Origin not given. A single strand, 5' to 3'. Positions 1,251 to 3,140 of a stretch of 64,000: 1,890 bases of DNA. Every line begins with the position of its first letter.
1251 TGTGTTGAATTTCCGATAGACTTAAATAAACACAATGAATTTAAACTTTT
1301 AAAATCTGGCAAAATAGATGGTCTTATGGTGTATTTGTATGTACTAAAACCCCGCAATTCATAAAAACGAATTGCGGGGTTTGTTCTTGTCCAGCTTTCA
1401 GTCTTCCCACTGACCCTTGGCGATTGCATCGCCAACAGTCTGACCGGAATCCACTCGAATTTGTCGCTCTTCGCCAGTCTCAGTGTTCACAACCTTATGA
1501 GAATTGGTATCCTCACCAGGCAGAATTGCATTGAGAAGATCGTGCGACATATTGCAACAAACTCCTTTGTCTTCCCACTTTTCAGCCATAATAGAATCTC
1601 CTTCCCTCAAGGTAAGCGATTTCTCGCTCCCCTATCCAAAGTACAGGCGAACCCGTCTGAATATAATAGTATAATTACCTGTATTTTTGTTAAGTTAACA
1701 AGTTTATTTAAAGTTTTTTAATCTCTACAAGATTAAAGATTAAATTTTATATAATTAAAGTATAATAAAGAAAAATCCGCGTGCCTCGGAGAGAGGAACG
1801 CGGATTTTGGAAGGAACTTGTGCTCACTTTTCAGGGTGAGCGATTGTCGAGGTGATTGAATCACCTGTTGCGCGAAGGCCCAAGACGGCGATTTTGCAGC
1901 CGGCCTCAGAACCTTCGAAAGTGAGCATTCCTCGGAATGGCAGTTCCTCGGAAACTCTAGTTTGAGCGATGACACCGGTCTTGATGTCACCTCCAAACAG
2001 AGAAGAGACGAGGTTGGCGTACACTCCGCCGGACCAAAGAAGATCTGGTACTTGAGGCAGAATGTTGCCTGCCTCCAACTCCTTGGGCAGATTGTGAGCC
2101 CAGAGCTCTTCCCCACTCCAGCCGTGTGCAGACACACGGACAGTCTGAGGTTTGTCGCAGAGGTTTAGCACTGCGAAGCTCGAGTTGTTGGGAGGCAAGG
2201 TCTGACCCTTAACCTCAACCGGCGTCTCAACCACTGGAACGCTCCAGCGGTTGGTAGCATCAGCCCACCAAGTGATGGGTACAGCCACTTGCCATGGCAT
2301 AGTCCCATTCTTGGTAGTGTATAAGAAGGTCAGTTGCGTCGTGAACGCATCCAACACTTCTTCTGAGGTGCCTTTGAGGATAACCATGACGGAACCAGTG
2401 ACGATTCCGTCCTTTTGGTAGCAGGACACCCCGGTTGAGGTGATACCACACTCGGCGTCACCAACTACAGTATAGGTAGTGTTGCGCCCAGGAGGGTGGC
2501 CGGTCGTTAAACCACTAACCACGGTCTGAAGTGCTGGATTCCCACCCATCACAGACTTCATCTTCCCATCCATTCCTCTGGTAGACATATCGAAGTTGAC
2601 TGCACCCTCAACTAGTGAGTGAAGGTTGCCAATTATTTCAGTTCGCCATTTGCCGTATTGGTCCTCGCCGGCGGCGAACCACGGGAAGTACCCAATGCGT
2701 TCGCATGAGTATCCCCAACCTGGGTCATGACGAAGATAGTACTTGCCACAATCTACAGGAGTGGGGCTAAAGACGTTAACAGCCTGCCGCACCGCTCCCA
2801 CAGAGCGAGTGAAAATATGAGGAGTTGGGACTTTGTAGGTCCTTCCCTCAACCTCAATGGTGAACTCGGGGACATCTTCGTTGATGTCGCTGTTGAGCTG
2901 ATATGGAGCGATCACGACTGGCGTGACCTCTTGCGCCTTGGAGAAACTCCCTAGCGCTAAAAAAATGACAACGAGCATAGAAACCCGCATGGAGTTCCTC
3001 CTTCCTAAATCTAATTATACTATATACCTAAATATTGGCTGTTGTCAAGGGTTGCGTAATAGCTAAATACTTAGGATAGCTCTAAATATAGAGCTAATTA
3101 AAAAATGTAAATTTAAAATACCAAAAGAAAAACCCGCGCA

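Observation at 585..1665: Identical ~62-nt promoter/5' leader with a GNRA-tetraloop hairpin drives two unrelated small acidic ORFs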

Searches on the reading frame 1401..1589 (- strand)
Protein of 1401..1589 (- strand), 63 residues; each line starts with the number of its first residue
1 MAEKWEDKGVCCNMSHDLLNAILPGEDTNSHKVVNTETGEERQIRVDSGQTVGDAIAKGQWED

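Call 12: search_protein_families(library=pfam, proteins=[window:1401-1589:-], max_evalue=1)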
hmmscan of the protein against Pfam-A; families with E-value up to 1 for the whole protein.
seq(63 aa): 0 families

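Call 15: find_homologous_proteins(query=window:1401-1589:-, max_evalue=0.01)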
Query seq(63 aa) (63 aa): 5 proteins with E <= 0.01 among 5 candidates.
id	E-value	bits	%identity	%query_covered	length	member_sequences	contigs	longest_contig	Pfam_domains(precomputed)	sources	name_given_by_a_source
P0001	4.3e-36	139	100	100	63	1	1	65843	-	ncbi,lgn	-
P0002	5.7e-31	123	87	100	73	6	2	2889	-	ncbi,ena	-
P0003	2.9e-22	95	73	100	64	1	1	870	-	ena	-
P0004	3.9e-21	92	69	100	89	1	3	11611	-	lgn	-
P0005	1.2e-16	78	62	100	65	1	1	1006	-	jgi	-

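Call 17: find_encoding_contigs(protein=P0002, flank=5000)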
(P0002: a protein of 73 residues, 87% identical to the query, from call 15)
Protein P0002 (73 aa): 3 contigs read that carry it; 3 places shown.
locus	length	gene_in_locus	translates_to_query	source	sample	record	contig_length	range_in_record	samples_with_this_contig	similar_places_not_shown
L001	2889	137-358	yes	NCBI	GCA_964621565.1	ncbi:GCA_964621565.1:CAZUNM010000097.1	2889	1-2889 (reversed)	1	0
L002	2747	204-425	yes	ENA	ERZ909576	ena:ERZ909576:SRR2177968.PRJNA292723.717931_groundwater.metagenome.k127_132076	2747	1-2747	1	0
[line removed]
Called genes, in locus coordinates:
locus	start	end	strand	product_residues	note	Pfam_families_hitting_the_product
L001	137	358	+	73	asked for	-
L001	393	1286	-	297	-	-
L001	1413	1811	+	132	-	-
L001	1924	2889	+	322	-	?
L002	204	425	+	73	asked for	-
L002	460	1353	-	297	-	-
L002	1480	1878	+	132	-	-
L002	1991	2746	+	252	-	?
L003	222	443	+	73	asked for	-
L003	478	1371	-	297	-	-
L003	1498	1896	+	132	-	-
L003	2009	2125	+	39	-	?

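Call 18: find_encoding_contigs(protein=P0004, flank=6000)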
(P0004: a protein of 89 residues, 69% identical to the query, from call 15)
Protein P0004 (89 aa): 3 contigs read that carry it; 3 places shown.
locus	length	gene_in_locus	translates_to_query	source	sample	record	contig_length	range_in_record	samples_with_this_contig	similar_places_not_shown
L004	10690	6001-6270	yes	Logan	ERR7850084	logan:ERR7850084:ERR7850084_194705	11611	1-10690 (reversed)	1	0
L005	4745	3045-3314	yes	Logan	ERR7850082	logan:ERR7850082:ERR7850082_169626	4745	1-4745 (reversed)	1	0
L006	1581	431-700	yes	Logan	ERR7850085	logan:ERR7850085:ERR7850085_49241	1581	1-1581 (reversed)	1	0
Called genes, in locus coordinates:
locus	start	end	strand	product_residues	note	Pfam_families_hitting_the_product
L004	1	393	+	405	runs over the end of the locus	PF00595:PDZ, PF13180:PDZ_2 (weak), PF17820:PDZ_6, PF03572:Peptidase_S41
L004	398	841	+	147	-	PF01281:Ribosomal_L9_N, PF03948:Ribosomal_L9_C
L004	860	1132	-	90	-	PF01016:Ribosomal_L27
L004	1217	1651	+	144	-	-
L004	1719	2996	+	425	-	PF02687:FtsX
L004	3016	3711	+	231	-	PF02463:SMC_N (faint), PF00005:ABC_tran, PF13304:AAA_21 (faint)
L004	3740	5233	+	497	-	PF25917:BSH_RND (weak), PF25919:BSH_CusB (weak), PF25973:BSH_CzcB, PF25954:Beta-barrel_RND_2, PF25990:Beta-barrel_YknX, PF25989:YknX_C (weak)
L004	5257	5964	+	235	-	PF13462:Thioredoxin_4, PF13098:Thioredoxin_2, PF01323:DSBA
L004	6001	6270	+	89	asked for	-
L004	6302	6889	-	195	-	-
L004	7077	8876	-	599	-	-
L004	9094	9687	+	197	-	-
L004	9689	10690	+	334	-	?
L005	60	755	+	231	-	PF02463:SMC_N (faint), PF00005:ABC_tran, PF13304:AAA_21 (faint)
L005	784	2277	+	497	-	PF25917:BSH_RND (weak), PF25919:BSH_CusB (weak), PF25973:BSH_CzcB, PF25954:Beta-barrel_RND_2, PF25990:Beta-barrel_YknX, PF25989:YknX_C (weak)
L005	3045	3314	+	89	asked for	-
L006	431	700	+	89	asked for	-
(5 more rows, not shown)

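Call 21: find_encoding_contigs(protein=P0003, flank=5000)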
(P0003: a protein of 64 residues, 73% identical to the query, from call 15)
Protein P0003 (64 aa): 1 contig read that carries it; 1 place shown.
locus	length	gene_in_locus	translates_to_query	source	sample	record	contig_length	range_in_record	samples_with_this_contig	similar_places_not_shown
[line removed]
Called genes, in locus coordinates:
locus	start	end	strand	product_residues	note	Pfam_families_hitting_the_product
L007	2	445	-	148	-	?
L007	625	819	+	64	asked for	-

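Call 22: find_encoding_contigs(protein=P0005, flank=5000)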
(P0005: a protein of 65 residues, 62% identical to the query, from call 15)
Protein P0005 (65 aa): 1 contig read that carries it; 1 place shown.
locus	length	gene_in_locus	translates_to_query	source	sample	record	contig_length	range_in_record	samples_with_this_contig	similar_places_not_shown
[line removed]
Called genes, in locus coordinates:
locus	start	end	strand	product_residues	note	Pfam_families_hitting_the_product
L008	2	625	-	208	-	?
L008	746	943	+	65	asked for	-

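Call 58: find_encoding_contigs(protein=P0001, flank=1000, max_places=3)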
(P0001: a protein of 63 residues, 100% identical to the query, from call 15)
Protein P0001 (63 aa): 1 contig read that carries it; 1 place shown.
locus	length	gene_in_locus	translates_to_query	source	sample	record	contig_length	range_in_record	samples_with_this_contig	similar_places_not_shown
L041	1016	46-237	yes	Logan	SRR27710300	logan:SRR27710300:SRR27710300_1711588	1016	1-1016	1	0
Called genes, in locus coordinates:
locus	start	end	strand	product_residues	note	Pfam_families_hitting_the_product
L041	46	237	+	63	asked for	-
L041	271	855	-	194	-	-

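Call 89: predict_structure(alignment_id=A4)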
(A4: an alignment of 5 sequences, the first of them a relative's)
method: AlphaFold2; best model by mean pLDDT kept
length: 63 residues; sequences in the alignment: 5
mean_pLDDT: 74.1   pTM: 0.56
mean pLDDT of the five models: 74.1, 71.4, 71.1, 70.8, 68.8
residues with pLDDT >= 90: 2; 70-90: 40; 50-70: 14; < 50: 7
segments of 3 or more residues with pLDDT < 50: 16-20
pLDDT, mean of each block of 10 residues (from residue 1): 74 51 60 89 85 85 78
secondary structure, 60 per line:
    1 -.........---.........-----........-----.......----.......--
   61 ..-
elements in order: E5-10 H14-22 E28-35 E41-47 H52-58

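Call 91: fold_search(model_id=the predicted structure, library=pdb)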
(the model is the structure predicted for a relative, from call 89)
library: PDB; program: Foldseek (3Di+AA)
matches with E <= 10: 111; with E <= 0.001: 0
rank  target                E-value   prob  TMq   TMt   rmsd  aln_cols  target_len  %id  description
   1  2g0q_MODEL_1_A        1.3e+00  0.18  0.29  0.15   6.8        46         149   11  Solution structure of At5g39720.1 from Arabidopsis thaliana (released 2006-02-28)
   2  2jqv_MODEL_1_A        1.7e+00  0.20  0.28  0.13   5.4        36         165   11  Solution structure At3g28950.1 from Arabidopsis thaliana (released 2007-08-14)
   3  2wua_B                1.7e+00  0.06  0.19  0.06  11.0        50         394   16  Structure of the peroxisomal 3-ketoacyl-CoA thiolase from Sunflower (released 2010-05-12)
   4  5h3j_A                1.8e+00  0.38  0.39  0.14   6.5        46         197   26  Crystal structure of Grasp domain of Grasp55 complexed with the Golgin45 C-terminus (released 2017-01-11)
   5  6kon_C                2.6e+00  0.08  0.29  0.02  10.2        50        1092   14  Mycobacterium tuberculosis initial transcription complex comprising sigma H and 5'-OH RNA of 5 nt (released 2020-03-11)
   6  4edj_B                2.9e+00  0.20  0.41  0.15   7.1        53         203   23  Crystal structure of the GRASP55 GRASP Domain with a phosphomimetic mutation (S189D) (released 2012-05-09)
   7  9xps_5                2.9e+00  0.09  0.29  0.11  13.9        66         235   14  The neck structure of the Phage Phikz (released 2026-02-11)
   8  4kbj_A                2.9e+00  0.08  0.29  0.06  10.2        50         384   14  Structure of Mtb RNAP Beta subunit B1 and B2 domains (released 2013-10-02)
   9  8veh_C                3.1e+00  0.28  0.43  0.16   5.2        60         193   10  Crystal structure of outer membrane lipoprotein carrier protein (LolA) from Rickettsia bellii (released 2023-12-27)
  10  8e79_C                3.1e+00  0.03  0.21  0.03   9.5        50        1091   16  Mycobacterium tuberculosis RNAP paused elongation complex with Escherichia coli NusG transcription factor (released 2023-03-22)
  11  4bpc                  3.3e+00  0.07  0.35  0.05  10.3        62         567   14  Structure of the Catalytic Domain of Protein Tyrosine Phosphatase Sigma in the Sulfenic Acid Form (released 2013-07-17)
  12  7lcc_A                3.3e+00  0.02  0.16  0.02  13.0        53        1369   19  Helitron transposase bound to LTS (released 2021-08-25)
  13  5gmi_A                3.5e+00  0.18  0.42  0.13   5.8        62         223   18  Crystal Structure of GRASP55 GRASP domain in complex with JAM-C C-terminus (released 2017-05-24)
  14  8ehq_C                3.7e+00  0.06  0.29  0.02  10.5        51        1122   14  Mycobacterium tuberculosis paused transcription complex with Bacillus subtilis NusG (released 2023-02-01)
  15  8e74_C                3.7e+00  0.03  0.21  0.03   9.5        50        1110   16  Mycobacterium tuberculosis RNAP paused elongation complex with NusG transcription factor (released 2023-03-22)
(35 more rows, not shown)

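Call 93: search_protein_families(library=ncbifam, max_evalue=0.01, proteins=[window:1401-1589:-])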
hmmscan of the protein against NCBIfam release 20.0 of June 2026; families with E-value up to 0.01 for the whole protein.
seq(63 aa): 0 families

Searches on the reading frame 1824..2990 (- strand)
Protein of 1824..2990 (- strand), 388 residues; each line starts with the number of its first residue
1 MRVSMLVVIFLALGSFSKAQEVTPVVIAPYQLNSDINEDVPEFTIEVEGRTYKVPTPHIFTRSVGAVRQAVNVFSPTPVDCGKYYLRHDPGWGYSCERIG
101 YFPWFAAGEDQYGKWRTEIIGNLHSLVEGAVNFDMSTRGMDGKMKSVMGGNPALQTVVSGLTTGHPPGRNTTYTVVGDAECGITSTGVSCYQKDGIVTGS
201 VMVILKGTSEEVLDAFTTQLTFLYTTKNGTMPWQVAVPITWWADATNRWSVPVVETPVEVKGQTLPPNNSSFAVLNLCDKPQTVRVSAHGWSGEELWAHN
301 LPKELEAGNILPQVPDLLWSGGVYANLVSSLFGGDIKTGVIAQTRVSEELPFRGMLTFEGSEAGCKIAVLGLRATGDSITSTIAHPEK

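Call 12: search_protein_families(library=pfam, proteins=[window:1824-2990:-], max_evalue=1)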
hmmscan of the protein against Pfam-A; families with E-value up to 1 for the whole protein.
window:1824-2990:- (388 aa): 0 families

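Call 69: list_cluster_members(proteins=[P0001, window:1824-2990:-, window:780-1361:+])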
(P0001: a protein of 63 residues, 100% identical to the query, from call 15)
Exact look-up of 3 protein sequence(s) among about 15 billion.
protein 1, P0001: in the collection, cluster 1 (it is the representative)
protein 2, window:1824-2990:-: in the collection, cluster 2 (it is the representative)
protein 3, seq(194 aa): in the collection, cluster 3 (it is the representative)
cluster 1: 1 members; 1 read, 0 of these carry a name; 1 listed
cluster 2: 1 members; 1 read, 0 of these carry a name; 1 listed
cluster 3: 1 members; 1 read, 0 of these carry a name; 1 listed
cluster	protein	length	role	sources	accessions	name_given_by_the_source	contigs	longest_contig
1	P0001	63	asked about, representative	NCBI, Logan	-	-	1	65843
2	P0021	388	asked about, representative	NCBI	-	-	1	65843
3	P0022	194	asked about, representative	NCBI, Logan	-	-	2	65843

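Call 95: find_encoding_contigs(protein=window:1824-2990:-, flank=10000, max_places=3)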
Protein window:1824-2990:- (388 aa): no gene with exactly this product is on record in the collection.
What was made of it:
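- Tried and rejected: Attempts to name the window's organism or extend its contig failed (calls 58, 69, 95).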
